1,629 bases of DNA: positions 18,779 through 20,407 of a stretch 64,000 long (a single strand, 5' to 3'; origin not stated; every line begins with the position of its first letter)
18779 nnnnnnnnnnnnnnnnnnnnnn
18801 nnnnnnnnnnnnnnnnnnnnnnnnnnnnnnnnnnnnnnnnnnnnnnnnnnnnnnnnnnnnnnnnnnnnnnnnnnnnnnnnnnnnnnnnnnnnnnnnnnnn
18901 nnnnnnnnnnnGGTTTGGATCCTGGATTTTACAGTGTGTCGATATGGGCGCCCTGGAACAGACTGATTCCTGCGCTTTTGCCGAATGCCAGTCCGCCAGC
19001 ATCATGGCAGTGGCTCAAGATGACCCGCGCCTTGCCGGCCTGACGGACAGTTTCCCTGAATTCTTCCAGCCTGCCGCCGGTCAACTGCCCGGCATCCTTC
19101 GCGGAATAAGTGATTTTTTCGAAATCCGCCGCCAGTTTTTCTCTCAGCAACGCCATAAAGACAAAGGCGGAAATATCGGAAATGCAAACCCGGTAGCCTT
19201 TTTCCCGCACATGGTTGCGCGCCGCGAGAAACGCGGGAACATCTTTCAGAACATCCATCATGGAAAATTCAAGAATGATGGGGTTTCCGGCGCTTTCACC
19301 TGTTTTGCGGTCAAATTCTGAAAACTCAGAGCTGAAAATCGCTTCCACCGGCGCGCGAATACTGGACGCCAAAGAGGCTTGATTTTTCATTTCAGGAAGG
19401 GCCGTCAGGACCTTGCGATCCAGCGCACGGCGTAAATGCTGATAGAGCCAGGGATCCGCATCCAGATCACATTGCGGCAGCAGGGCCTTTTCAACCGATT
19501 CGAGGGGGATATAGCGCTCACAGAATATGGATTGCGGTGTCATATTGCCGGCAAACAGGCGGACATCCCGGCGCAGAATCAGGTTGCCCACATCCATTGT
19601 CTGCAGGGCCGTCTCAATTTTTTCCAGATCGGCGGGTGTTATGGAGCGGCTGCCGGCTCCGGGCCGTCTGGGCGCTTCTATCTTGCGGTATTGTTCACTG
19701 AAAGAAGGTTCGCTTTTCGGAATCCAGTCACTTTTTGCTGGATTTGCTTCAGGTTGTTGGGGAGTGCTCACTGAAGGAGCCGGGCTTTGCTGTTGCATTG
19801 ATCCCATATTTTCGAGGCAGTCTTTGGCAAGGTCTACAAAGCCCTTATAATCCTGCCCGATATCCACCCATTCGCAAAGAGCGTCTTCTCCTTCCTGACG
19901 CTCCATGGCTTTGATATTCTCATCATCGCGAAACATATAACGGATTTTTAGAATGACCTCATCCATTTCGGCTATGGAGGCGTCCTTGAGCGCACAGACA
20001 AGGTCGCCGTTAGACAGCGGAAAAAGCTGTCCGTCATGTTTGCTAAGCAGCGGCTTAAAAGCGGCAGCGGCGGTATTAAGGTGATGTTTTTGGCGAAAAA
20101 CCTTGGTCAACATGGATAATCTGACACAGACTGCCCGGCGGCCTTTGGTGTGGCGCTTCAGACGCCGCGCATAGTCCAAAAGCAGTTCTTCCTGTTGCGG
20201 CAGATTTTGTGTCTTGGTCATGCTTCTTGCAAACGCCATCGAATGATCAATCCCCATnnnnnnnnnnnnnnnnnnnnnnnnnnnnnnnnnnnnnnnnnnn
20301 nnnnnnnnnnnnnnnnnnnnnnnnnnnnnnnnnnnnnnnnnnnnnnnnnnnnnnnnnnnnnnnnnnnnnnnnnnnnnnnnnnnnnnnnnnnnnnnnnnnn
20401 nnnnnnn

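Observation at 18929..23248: LapG-type periplasmic protease flanked by two receptor-like proteins whose cyclic-di-GMP domains all look catalytically dead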

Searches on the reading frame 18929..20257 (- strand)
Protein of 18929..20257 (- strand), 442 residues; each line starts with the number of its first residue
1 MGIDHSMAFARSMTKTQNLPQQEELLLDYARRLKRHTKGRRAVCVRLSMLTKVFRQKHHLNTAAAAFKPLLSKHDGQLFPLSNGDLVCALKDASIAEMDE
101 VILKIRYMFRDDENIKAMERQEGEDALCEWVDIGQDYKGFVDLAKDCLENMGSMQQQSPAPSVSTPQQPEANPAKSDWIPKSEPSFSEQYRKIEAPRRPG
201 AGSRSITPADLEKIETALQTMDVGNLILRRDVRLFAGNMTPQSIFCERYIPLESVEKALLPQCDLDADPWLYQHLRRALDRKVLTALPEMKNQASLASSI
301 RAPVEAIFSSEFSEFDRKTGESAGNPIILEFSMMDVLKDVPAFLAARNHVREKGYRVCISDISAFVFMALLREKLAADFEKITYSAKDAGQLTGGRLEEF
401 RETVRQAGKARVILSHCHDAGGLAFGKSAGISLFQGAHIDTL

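Call 3: search_protein_families(library=pfam, proteins=[window:18929-20257:-], max_evalue=1)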
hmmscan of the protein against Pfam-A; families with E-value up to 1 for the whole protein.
window:18929-20257:- (442 aa): 2 families
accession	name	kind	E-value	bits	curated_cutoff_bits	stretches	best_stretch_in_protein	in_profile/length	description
PF00563.25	EAL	-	0.02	14.7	31.3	1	274-439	62-233/236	EAL domain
PF16566.10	CREPT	-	0.16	12.4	29.3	1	19-63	53-95/147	Cell-cycle alteration and expression-elevated protein in tumour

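Call 4: search_protein_families(library=ncbifam, proteins=[window:18929-20257:-], max_evalue=1)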
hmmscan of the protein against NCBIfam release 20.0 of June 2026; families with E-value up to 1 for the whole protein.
window:18929-20257:- (442 aa): 0 families

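Call 7: find_homologous_proteins(query=window:18929-20257:-)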
Query window:18929-20257:- (442 aa): 50 proteins with E <= 0.001 among 8000 candidates.
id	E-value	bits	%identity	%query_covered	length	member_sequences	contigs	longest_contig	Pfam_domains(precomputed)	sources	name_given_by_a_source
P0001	9.6e-290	978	100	99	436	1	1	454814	-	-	-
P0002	1.8e-86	309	38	99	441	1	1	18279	-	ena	-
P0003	3.6e-86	308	38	99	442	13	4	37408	-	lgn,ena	-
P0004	1.5e-81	293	37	57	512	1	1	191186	-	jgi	jgi:hypothetical protein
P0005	3.9e-81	291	36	98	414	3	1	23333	-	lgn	-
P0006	1.9e-77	279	37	96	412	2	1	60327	-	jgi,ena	-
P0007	5.2e-76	274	34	98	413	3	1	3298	-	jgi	jgi:EAL domain-containing protein (putative c-di-GMP-specific phosphodiesterase class I)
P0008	7.5e-66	241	31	97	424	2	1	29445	PF00563.26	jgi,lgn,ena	-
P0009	2.8e-65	239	32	97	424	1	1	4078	PF00563.26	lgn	-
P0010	3.7e-65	239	31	97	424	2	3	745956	PF00563.26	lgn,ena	-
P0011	6.9e-65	238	32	97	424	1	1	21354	PF00563.26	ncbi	-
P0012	7.2e-65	238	31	97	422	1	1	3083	PF00563.26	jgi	-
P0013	8.2e-65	238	32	97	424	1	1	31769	PF00563.26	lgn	-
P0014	2.4e-64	236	31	97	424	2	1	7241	PF00563.26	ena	-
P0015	2.7e-64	236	33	97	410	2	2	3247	-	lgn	-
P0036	3.1e-56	209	31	97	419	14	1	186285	PF00563.26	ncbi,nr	ncbi:MAG: hypothetical protein CMM40_14265 [Rhodospirillaceae bacterium]|nr:hypothetical protein [Rh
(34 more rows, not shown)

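Call 11: find_encoding_contigs(protein=P0003, flank=8000, max_places=3)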
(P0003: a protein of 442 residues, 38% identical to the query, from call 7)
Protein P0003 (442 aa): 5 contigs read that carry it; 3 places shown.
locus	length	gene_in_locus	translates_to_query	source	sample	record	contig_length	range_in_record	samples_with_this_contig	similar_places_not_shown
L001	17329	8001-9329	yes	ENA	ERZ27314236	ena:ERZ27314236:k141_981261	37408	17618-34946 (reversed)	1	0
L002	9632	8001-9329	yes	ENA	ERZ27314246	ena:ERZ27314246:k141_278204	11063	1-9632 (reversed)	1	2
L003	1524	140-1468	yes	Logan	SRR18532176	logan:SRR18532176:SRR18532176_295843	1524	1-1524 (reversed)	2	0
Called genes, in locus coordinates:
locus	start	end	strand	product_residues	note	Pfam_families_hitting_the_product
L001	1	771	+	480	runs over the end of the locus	PF00702:Hydrolase (weak), PF12710:HAD, PF01040:UbiA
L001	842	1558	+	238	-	-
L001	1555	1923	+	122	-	PF00893:Multi_Drug_Res (weak)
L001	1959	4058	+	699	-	PF20604:DUF6798 (weak)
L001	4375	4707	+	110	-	-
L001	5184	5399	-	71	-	PF11324:DUF3126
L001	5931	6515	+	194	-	PF07486:Hydrolase_2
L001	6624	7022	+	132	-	PF01627:Hpt (weak)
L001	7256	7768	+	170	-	PF06319:MmcB-like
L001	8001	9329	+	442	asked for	-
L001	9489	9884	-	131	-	-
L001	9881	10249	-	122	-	-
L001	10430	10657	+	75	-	PF01381:HTH_3 (weak)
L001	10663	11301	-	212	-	PF05063:MT-A70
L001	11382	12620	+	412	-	PF13391:HNH_2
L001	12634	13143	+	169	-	-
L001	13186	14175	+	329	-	PF00696:AA_kinase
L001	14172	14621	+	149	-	PF03473:MOSC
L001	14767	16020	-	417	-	PF10098:DUF2336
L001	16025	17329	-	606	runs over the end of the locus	PF00990:GGDEF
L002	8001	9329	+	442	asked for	-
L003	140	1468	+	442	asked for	-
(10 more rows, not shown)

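Call 12: find_encoding_contigs(protein=P0010, flank=8000, max_places=2)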
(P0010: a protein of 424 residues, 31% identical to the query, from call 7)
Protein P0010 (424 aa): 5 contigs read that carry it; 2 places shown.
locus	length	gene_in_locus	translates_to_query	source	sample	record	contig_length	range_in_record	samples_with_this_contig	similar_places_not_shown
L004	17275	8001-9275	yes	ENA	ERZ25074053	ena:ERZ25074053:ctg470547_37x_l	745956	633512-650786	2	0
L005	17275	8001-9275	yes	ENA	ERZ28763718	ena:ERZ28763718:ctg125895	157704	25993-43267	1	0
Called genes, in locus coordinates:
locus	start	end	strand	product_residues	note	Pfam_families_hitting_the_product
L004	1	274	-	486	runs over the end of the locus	PF00294:PfkB, PF08543:Phos_pyr_kin (weak), PF01467:CTP_transf_like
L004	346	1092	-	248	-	PF00149:Metallophos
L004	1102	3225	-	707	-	PF08448:PAS_4, PF13487:HD_5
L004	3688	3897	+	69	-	PF06035:Peptidase_C93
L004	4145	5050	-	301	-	PF13276:HTH_21, PF00665:rve, PF13683:rve_3, PF13333:rve_2 (weak)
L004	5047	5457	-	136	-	-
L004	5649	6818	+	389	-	PF14294:DUF4372, PF01609:DDE_Tnp_1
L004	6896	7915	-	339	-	PF12760:Zn_ribbon_IS1595, PF12762:DDE_Tnp_IS1595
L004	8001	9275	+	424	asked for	PF00563:EAL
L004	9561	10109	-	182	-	PF00072:Response_reg, PF02954:HTH_8 (faint), PF13556:HTH_30 (faint)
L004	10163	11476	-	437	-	PF25323:6TM_PilS (weak), PF13581:HATPase_c_2 (faint), PF00512:HisKA (weak), PF02518:HATPase_c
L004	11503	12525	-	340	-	PF02277:DBI_PRT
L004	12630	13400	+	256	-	PF02654:CobS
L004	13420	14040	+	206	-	PF00300:His_Phos_1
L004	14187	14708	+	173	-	PF09835:DUF2062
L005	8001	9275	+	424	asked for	PF00563:EAL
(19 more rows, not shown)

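Call 13: find_encoding_contigs(protein=P0036, flank=8000, max_places=2)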
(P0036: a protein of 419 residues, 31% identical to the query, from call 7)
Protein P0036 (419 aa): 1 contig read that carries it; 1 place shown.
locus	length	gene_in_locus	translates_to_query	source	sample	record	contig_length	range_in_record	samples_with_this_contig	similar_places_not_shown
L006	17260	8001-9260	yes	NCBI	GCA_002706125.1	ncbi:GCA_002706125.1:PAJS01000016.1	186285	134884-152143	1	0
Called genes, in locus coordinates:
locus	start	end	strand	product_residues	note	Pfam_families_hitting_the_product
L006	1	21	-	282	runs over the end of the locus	PF00005:ABC_tran, PF02463:SMC_N (faint), PF13304:AAA_21 (faint)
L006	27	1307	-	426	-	PF11812:DUF3333, PF00528:BPD_transp_1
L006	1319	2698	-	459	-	PF12501:DUF3708, PF00528:BPD_transp_1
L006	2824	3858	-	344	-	PF12849:PBP_like_2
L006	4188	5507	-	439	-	PF00512:HisKA, PF13581:HATPase_c_2 (faint), PF02518:HATPase_c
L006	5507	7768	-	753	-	PF00390:malic, PF03949:Malic_M, PF01515:PTA_PTB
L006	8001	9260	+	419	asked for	PF00563:EAL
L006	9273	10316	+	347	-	-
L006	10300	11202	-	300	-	PF01522:Polysacc_deac_1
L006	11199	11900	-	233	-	PF00392:GntR, PF07729:FCD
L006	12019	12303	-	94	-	-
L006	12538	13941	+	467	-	PF00890:FAD_binding_2 (weak), PF01134:GIDA (weak), PF01262:AlaDh_PNT_C (faint), PF07992:Pyr_redox_2, PF12831:FAD_oxidored, PF13738:Pyr_redox_3, PF00070:Pyr_redox, PF02852:Pyr_redox_dim, +3 more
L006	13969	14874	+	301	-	PF00892:EamA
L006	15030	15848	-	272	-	PF09490:CbtA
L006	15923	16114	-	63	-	PF09489:CbtB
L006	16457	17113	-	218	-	PF02630:SCO1-SenC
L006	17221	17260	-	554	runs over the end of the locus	PF13755:Sensor_TM1, PF13756:Stimulus_sens_1, PF00672:HAMP (weak), PF00512:HisKA, PF02518:HATPase_c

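Call 23: predict_structure(alignment_id=A1)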
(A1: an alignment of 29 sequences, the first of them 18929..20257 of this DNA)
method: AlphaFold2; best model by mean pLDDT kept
length: 442 residues; sequences in the alignment: 29
mean_pLDDT: 83.4   pTM: 0.55
mean pLDDT of the five models: 83.4, 82.8, 82.7, 81.8, 81.2
residues with pLDDT >= 90: 275; 70-90: 88; 50-70: 19; < 50: 60
segments of 3 or more residues with pLDDT < 50: 1-17, 158-199
pLDDT, mean of each block of 10 residues (from residue 1): 40 46 95 94 95 92 95 96 96 95 92 86 78 96 94 58 36 36 37 42 72 86 89 91 94 82 79 89 90 77 95 91 82 95 97 96 96 94 95 95 95 96 95 94 86
secondary structure, 60 per line:
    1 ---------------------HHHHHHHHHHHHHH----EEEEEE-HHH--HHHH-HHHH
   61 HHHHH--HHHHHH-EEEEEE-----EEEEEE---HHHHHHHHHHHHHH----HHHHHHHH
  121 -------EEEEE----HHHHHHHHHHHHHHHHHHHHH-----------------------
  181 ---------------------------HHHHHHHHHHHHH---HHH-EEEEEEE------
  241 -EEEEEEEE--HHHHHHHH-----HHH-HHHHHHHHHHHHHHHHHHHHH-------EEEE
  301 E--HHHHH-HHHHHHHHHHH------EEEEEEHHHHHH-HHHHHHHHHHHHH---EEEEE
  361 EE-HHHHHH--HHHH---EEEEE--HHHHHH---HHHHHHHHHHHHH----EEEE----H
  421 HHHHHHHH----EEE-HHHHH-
elements in order: H22-35 E40-45 H52-55 H57-65 H68-73 E75-80 E86-91 H95-108 H113-120 E128-132 H137-157 H208-220 E228-234 E242-249 H252-259 H269-289 E297-301 H304-308 H310-320 E327-332 H333-338 H340-352 E356-362 H364-369 H372-375 E379-383 H386-391 H395-407 E412-415 H420-428 E433-435 H437-441

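Call 33: fold_search(model_id=the predicted structure, library=pdb)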
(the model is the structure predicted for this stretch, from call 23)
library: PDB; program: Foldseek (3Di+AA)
matches with E <= 10: 1190; with E <= 0.001: 86
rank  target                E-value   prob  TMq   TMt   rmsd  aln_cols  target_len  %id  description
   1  4rnf                  1.4e-11  1.00  0.37  0.38  19.5       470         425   10  PaMorA tandem diguanylate cyclase - mutant phosphodiesterase, apo form (released 2014-11-19)
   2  5xgb                  1.4e-11  1.00  0.36  0.30  19.4       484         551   11  Crystal structure of the PAS-GGDEF-EAL domain of PA0861 from Pseudomonas aeruginosa (released 2017-12-20)
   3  5xgd                  7.6e-11  1.00  0.36  0.30  19.7       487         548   12  Crystal structure of the PAS-GGDEF-EAL domain of PA0861 from Pseudomonas aeruginosa in complex with GTP (released 2017-12-20)
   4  5xge                  9.0e-11  1.00  0.36  0.30  20.5       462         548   11  Crystal structure of the PAS-GGDEF-EAL domain of PA0861 from Pseudomonas aeruginosa in complex with cyclic di-GMP (released 2017-12-20)
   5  6pwj_B                6.4e-10  1.00  0.34  0.36  20.5       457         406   12  Vibrio cholerae LapD S helix-GGDEF-EAL (apo) (released 2019-10-09)
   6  6pwk_B                8.1e-10  1.00  0.32  0.35  18.8       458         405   11  Vibrio cholerae LapD S helix-GGDEF-EAL (bound to c-di-GMP) (released 2019-10-09)
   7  5m3c_B                8.1e-10  1.00  0.34  0.35  17.3       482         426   12  Structure of the hybrid domain (GGDEF-EAL) of PA0575 from Pseudomonas aeruginosa PAO1 at 2.8 Ang. with GTP and Ca2+ bo (released 2017-12-20)
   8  6pwj_A                1.6e-09  1.00  0.34  0.37  20.6       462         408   11  Vibrio cholerae LapD S helix-GGDEF-EAL (apo) (released 2019-10-09)
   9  5m3c_A                3.1e-09  1.00  0.33  0.35  18.5       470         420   13  Structure of the hybrid domain (GGDEF-EAL) of PA0575 from Pseudomonas aeruginosa PAO1 at 2.8 Ang. with GTP and Ca2+ bo (released 2017-12-20)
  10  6pwk_A                4.3e-09  1.00  0.33  0.36  18.1       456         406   13  Vibrio cholerae LapD S helix-GGDEF-EAL (bound to c-di-GMP) (released 2019-10-09)
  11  4rnh                  4.6e-09  1.00  0.33  0.34  20.1       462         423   11  PaMorA tandem diguanylate cyclase - phosphodiesterase, c-di-GMP complex (released 2014-11-19)
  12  9cmf_A                6.1e-09  1.00  0.35  0.21  20.7       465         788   11  Substrate bound DosP (released 2024-11-20)
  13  3pjw                  6.5e-09  1.00  0.38  0.39  21.0       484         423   10  Structure of Pseudomonas fluorescence LapD GGDEF-EAL dual domain, I23 (released 2011-02-09)
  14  9ce0_B                1.8e-08  1.00  0.34  0.21  19.9       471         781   10  DosP Apo Bent form (released 2024-11-20)
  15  4rnj_A                2.1e-08  1.00  0.36  0.57   6.0       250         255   13  PaMorA phosphodiesterase domain, apo form (released 2014-11-19)
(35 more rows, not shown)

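Call 47: find_related_loci(query=A5, collection=metagenome_contigs, flank=6000)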
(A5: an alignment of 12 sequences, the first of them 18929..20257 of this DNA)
Query A5 (442 aa) in metagenome_contigs; peptide patterns used: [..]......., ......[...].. (x = any residue, [..] = any of these).
600 stretches matched a pattern (row limit reached: there are more); 344 encode a relative of the query (tblastn E <= 1e-3); the best 80 are kept; 80 distinct loci.
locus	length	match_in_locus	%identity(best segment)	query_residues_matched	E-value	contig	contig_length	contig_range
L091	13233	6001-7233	36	4-442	3e-84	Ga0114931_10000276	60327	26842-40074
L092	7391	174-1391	35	11-442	4e-82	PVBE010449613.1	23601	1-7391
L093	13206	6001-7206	34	12-441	6e-78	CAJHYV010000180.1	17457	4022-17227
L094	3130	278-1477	34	13-439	1e-78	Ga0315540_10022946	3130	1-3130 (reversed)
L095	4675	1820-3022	34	12-439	3e-77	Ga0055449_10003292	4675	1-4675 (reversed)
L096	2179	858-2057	34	13-439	1e-79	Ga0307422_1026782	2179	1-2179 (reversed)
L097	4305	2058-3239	33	19-442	4e-77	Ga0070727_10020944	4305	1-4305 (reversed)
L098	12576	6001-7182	34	17-441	2e-75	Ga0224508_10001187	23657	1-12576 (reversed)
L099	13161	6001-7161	32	23-442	6e-75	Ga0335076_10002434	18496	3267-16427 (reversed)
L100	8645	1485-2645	33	23-442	1e-74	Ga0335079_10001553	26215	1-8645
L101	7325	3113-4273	33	23-442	1e-74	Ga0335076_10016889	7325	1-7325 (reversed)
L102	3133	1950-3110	33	23-442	5e-74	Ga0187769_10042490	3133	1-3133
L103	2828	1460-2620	33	23-442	2e-74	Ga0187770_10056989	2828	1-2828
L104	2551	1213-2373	33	23-442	2e-74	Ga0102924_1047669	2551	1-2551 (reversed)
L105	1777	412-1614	33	12-439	2e-76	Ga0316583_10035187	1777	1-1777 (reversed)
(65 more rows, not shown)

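Call 56: search_solved_structures(query=A1, max_evalue=0.1, show_alignments=4)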
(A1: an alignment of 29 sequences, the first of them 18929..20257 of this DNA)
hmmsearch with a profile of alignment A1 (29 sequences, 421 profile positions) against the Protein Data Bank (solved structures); distinct sequences matched with E-value up to 0.1: 2.
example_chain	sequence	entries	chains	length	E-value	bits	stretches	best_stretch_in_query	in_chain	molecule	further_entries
8pps_A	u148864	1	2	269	5.3e-06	28.8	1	255-400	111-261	EAL domain-containing protein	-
5xgb_A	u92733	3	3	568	2.2e-05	26.8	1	255-400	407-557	Uncharacterized protein | Uncharacterized protein PA0861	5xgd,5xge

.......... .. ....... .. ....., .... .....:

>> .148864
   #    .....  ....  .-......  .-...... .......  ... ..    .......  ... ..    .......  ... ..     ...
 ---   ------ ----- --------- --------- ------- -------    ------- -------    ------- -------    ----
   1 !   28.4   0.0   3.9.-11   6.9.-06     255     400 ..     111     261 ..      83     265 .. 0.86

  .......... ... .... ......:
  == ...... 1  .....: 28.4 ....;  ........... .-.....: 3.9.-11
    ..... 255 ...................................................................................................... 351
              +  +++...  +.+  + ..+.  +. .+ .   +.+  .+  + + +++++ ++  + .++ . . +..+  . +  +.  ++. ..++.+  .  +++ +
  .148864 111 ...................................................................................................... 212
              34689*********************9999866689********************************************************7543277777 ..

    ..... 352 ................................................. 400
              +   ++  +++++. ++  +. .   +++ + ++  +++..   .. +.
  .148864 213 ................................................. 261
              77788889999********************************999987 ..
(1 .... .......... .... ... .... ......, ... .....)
